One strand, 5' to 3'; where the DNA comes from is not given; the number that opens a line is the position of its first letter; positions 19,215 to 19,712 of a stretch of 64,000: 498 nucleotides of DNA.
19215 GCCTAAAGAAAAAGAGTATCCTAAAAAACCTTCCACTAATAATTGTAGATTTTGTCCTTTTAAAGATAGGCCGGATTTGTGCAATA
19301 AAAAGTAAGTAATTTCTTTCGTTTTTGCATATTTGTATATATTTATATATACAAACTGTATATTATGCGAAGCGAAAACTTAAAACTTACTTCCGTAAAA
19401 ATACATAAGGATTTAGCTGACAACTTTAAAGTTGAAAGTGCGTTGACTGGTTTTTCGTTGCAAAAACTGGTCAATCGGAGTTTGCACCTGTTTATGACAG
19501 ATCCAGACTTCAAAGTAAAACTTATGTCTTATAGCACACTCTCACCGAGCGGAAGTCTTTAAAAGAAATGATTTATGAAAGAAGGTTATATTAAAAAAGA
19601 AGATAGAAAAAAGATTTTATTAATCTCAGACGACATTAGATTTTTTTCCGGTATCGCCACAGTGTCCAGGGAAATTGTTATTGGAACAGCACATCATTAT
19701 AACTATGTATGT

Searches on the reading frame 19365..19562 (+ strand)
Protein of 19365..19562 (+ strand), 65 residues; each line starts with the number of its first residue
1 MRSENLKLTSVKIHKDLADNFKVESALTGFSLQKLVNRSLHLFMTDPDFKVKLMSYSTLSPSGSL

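Call 4: search_protein_families(library=pfam, proteins=[window:19365-19562:+], max_evalue=0.01)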
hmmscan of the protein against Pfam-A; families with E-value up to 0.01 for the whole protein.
window:19365-19562:+ (65 aa): 0 families

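Call 79: search_protein_families(library=phrogs, proteins=[window:19365-19562:+], max_evalue=0.01)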
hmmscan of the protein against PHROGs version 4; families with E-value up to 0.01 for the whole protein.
window:19365-19562:+ (65 aa): 0 families
